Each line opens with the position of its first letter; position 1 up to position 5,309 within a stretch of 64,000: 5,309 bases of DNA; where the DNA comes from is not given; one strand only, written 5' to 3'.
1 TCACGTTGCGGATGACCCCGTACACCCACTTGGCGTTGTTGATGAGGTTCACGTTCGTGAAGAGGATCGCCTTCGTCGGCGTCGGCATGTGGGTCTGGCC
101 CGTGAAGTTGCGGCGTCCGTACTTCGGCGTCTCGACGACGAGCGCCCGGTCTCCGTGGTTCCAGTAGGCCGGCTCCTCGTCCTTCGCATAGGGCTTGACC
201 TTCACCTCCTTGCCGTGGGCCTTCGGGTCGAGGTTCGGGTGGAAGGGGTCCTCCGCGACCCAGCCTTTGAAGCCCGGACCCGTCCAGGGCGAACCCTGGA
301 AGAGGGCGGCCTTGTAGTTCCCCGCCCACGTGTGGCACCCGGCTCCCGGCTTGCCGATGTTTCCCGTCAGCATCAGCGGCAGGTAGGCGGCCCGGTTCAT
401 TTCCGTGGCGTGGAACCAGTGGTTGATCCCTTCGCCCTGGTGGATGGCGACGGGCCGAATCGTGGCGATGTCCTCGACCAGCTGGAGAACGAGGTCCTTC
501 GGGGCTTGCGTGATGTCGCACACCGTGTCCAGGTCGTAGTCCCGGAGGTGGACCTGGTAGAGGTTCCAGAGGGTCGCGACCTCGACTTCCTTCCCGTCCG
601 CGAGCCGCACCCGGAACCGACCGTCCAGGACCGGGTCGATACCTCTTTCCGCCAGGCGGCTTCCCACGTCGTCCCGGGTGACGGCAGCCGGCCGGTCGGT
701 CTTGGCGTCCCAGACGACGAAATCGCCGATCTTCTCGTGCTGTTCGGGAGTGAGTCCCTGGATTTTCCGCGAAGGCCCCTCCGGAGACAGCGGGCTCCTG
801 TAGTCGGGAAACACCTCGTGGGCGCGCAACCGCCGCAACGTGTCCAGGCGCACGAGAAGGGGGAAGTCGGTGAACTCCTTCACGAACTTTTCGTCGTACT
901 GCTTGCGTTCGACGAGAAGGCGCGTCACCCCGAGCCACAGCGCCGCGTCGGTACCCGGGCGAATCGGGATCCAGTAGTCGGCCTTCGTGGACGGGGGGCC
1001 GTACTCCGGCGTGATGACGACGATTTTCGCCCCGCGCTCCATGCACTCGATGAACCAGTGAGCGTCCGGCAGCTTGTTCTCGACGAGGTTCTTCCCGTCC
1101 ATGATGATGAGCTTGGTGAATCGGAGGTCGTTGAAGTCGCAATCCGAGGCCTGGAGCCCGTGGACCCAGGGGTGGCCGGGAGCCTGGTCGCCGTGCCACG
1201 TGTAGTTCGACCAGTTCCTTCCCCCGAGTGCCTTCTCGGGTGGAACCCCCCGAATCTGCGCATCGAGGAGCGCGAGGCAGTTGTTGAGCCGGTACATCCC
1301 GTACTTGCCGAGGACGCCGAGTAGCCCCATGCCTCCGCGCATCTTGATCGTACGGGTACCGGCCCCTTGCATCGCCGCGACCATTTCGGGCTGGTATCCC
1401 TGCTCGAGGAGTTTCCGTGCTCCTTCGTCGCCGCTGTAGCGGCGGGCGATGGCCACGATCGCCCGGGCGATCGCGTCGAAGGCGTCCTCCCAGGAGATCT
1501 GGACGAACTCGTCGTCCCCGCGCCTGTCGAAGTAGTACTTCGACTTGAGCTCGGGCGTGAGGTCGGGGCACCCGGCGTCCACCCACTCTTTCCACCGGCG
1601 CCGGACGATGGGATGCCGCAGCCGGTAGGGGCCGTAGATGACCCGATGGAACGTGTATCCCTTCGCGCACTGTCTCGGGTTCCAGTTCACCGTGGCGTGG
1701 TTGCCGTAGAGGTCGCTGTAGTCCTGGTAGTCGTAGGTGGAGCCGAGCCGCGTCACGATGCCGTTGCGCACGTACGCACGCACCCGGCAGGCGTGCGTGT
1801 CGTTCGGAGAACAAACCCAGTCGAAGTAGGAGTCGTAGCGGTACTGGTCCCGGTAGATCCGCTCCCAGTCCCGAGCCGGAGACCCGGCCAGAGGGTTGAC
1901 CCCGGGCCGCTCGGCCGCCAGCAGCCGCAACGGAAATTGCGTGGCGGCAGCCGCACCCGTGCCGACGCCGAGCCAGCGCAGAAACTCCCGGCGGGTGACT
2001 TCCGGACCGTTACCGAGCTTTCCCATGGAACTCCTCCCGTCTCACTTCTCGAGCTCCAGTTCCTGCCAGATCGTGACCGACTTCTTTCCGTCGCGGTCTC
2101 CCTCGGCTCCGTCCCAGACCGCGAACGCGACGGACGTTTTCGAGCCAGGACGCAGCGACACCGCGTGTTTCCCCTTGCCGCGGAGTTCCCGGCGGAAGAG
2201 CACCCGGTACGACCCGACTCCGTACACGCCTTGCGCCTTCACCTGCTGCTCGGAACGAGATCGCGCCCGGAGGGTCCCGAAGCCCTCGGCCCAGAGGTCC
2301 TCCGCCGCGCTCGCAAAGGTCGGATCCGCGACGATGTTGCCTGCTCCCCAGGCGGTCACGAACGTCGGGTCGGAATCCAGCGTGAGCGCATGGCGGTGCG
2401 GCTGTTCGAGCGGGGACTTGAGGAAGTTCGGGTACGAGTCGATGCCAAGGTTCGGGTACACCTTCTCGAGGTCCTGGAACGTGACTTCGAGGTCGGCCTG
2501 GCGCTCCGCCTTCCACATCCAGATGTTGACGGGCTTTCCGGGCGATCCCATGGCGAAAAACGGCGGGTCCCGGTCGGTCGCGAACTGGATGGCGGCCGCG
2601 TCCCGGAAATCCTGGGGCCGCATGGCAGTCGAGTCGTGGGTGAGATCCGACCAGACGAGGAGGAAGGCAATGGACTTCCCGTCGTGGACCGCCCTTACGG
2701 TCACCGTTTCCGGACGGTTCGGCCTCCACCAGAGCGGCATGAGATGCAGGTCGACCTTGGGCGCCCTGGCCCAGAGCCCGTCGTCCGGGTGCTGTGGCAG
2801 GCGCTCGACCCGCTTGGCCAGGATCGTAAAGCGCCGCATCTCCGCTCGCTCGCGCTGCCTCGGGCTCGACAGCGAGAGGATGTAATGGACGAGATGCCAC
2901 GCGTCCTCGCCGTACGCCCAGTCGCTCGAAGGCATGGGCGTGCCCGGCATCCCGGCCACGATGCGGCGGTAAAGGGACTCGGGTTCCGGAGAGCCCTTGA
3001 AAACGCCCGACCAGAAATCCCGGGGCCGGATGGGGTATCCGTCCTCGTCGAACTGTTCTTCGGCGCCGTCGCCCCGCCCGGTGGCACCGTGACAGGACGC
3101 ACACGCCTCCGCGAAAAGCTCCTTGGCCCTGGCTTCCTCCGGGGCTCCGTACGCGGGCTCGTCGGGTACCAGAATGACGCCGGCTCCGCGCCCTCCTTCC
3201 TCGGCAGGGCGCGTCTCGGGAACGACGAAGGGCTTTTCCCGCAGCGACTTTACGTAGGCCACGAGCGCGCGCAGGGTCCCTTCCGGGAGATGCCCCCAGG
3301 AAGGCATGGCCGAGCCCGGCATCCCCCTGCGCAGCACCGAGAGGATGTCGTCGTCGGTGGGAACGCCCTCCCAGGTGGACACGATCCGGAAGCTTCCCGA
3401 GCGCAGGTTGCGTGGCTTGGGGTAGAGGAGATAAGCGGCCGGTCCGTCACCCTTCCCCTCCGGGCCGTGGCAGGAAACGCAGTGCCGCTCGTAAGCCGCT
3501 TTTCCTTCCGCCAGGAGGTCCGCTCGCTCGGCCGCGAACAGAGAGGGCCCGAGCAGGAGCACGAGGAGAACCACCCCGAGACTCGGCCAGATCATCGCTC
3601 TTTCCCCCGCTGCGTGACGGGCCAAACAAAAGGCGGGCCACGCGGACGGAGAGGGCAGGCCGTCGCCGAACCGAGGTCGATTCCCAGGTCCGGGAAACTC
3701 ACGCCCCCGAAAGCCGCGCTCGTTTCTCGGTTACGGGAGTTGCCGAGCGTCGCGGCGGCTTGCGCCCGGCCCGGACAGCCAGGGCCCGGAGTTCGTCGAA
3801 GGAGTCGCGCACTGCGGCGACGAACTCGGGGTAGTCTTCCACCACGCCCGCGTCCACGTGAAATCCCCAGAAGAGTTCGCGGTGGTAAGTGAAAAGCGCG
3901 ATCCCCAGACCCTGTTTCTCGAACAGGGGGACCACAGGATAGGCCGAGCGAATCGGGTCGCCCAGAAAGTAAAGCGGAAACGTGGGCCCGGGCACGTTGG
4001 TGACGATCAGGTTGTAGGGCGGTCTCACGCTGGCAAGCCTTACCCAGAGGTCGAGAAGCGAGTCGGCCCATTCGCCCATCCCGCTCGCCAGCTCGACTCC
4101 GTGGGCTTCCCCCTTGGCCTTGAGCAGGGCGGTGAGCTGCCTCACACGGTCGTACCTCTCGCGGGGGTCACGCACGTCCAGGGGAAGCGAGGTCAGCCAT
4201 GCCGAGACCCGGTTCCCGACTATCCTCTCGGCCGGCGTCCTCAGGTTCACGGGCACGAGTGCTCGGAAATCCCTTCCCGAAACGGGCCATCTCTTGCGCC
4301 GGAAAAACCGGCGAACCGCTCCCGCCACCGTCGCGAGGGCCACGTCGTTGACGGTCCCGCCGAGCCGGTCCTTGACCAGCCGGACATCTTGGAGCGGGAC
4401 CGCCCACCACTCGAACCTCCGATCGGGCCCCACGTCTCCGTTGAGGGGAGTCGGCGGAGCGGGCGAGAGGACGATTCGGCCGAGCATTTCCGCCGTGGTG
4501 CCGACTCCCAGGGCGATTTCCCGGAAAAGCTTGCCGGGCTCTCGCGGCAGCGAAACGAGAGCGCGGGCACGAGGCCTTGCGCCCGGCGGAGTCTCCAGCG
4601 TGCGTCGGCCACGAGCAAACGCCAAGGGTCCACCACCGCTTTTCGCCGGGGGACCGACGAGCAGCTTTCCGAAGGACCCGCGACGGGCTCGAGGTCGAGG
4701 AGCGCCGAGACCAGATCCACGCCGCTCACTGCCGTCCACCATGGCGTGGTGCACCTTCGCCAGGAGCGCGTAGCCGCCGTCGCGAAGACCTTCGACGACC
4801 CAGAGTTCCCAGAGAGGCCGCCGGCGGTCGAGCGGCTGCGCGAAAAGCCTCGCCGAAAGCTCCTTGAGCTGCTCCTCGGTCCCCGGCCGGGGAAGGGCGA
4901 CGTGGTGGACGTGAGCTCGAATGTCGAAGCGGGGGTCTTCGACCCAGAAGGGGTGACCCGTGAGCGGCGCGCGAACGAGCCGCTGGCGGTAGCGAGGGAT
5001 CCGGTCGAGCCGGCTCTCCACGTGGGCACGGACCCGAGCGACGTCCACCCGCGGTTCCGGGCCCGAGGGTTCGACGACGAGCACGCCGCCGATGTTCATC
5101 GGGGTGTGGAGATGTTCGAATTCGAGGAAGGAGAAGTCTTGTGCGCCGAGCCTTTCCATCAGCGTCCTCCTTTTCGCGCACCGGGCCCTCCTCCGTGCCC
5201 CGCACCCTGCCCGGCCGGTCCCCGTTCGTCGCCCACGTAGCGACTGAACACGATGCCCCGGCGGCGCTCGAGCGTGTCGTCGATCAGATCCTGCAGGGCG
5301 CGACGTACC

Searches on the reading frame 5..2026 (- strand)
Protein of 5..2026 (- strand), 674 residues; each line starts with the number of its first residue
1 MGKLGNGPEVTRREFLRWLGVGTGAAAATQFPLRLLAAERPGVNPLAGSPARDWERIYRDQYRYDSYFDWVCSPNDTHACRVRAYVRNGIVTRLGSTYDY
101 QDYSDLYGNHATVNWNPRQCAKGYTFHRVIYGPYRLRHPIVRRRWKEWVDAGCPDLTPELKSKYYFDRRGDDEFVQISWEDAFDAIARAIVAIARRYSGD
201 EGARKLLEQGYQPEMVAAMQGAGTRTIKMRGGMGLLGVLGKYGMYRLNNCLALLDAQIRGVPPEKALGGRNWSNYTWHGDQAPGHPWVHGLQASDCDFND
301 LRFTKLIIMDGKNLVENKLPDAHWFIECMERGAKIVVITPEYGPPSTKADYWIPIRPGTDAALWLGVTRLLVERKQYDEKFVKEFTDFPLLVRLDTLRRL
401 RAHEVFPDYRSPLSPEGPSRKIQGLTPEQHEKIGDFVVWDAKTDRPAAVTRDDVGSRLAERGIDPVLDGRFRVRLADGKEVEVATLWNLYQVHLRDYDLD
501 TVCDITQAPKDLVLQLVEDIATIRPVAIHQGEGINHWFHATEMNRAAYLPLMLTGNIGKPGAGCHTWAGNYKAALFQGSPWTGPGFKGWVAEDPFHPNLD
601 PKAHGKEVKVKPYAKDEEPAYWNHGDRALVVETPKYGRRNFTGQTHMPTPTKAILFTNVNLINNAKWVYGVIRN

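Call 14: search_protein_families(library=pfam, proteins=[window:5-2026:-], max_evalue=0.001)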
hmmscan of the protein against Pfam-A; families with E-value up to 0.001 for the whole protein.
window:5-2026:- (674 aa): 1 family
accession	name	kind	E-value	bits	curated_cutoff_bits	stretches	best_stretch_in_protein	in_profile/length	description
PF00384.28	Molybdopterin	-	1.9e-22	80.2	24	2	265-566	65-223/353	Molybdopterin oxidoreductase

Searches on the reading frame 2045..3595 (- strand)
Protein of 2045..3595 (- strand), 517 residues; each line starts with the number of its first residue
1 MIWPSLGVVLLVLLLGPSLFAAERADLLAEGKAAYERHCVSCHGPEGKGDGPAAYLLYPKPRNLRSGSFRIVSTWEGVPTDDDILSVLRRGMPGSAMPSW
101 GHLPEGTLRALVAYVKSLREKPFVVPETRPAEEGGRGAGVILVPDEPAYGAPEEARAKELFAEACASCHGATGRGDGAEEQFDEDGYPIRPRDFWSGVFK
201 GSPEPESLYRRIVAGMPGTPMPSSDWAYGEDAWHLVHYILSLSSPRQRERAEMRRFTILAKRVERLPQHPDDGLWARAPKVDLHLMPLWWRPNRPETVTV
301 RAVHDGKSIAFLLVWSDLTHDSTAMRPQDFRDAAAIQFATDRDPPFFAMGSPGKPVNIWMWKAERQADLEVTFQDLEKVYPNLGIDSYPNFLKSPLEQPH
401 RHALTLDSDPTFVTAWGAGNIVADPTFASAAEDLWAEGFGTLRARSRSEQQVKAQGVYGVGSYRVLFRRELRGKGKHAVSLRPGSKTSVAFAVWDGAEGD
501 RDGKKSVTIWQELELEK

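Call 14: search_protein_families(library=pfam, proteins=[window:2045-3595:-], max_evalue=0.001)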
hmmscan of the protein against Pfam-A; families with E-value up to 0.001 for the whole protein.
window:2045-3595:- (517 aa): 3 families
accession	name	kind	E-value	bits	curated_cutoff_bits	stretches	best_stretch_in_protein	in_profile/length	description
PF09459.16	EB_dh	-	8.2e-27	95.2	33.3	1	294-506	28-236/236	Ethylbenzene dehydrogenase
PF00034.26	Cytochrom_C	-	8.3e-22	78.8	21.3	2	29-118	2-89/90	Cytochrome c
PF13442.11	Cytochrome_CBB3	-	3.5e-20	72.6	27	2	28-115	3-68/68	Cytochrome C oxidase, cbb3-type, subunit III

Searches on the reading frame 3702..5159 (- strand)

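Call 14: search_protein_families(library=pfam, proteins=[window:3702-5159:-], max_evalue=0.001)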
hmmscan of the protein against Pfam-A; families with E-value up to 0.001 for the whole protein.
window:3702-5159:- (486 aa): 2 families
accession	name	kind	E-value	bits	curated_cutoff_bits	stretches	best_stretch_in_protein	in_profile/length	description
PF03007.21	WS_DGAT_cat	-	9.9e-58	196.4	23.6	2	4-144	1-143/263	Wax ester synthase/diacylglycerol acyltransferase catalytic domain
PF06974.18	WS_DGAT_C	-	3.6e-23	82.7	20.7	1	315-457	2-144/145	WS/DGAT C-terminal domain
